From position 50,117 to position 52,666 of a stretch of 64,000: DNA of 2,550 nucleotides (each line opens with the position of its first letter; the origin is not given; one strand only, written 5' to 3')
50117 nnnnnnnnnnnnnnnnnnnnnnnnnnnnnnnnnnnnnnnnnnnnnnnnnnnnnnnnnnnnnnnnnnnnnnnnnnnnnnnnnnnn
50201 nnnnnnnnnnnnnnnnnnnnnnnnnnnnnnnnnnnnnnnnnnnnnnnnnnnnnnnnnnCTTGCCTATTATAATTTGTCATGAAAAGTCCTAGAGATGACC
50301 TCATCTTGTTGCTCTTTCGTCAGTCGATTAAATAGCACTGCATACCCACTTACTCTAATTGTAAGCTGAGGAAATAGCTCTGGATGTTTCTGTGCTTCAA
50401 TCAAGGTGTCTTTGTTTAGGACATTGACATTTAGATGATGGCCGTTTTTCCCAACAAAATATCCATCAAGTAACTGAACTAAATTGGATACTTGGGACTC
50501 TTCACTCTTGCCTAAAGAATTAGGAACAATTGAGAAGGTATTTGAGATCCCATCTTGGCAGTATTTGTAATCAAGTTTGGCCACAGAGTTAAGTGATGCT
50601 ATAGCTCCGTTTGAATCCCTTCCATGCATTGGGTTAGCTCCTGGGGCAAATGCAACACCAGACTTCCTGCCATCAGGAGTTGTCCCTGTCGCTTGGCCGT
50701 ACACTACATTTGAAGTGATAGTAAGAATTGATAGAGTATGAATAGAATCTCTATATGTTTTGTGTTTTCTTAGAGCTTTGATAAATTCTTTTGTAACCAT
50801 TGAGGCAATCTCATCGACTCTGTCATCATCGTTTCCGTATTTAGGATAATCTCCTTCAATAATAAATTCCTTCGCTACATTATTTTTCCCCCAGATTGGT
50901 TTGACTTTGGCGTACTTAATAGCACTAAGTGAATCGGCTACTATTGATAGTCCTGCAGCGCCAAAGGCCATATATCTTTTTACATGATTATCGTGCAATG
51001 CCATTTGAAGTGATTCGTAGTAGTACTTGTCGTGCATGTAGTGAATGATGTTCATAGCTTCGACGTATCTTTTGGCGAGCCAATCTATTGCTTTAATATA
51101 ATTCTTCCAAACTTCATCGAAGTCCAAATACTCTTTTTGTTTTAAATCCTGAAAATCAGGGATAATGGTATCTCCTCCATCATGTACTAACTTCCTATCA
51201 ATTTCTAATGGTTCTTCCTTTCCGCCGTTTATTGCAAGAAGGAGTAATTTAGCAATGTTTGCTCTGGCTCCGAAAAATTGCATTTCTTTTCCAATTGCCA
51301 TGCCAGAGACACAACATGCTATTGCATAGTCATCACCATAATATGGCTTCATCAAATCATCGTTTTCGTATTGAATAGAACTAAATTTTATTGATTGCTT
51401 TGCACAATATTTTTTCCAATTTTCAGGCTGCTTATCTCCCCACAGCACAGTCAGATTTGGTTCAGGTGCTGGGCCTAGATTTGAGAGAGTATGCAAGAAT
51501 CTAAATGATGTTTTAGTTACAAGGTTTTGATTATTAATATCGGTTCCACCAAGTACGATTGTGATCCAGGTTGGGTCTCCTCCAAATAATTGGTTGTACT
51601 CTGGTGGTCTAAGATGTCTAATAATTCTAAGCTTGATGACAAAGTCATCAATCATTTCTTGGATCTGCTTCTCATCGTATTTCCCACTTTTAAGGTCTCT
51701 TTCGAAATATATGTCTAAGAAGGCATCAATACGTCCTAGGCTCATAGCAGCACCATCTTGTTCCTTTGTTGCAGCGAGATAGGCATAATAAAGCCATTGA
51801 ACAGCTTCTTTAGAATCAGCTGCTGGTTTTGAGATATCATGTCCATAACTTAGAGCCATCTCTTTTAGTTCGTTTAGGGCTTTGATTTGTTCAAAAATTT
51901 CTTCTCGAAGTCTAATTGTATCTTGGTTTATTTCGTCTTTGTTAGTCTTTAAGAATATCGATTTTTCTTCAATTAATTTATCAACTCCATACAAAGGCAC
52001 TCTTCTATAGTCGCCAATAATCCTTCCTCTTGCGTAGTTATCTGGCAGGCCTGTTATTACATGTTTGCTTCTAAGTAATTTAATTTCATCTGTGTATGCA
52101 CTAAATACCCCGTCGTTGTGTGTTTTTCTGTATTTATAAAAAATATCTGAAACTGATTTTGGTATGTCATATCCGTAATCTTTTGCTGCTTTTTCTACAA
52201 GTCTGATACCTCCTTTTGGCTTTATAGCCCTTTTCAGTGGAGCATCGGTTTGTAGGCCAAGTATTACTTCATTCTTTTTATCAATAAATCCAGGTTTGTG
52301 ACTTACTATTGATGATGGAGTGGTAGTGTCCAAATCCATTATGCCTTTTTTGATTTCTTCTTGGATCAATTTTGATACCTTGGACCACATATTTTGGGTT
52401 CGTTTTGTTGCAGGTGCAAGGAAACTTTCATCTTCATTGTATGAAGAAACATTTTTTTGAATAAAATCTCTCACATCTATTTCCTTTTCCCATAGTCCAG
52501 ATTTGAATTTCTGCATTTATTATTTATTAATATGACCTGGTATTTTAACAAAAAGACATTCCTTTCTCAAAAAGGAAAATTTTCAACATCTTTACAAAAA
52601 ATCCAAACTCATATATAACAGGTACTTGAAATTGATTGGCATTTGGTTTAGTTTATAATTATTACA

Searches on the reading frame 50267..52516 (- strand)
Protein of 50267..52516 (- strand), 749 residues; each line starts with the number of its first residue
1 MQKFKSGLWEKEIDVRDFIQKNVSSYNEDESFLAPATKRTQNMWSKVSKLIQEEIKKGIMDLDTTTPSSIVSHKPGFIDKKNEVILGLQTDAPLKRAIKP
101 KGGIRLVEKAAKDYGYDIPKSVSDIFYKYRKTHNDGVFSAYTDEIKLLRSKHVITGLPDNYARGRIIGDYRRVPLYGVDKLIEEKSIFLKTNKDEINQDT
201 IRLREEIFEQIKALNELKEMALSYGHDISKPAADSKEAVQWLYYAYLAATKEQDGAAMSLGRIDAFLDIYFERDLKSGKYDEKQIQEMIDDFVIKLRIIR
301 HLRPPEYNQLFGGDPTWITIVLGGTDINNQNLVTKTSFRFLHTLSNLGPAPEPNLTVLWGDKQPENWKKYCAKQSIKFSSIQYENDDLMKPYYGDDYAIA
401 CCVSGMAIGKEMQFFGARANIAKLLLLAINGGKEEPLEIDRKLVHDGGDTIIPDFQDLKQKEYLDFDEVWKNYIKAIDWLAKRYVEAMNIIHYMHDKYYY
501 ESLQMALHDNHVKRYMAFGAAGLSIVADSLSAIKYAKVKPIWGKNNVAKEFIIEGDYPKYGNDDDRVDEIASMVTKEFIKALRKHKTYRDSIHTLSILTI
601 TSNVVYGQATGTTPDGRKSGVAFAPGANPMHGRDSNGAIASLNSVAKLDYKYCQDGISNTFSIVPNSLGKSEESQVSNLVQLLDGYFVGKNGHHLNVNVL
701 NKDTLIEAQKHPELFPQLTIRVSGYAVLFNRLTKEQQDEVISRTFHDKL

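Call 10: search_protein_families(library=pfam, proteins=[window:50267-52516:-])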
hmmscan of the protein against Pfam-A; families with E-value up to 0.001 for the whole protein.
window:50267-52516:- (749 aa): 2 families
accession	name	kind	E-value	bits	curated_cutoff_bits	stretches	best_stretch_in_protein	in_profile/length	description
PF02901.20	PFL-like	-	1.2e-193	645.8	24.3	1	11-607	3-647/647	Pyruvate formate lyase-like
PF01228.26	Gly_radical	-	9.7e-38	129.4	22.2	1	623-730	1-106/106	Glycine radical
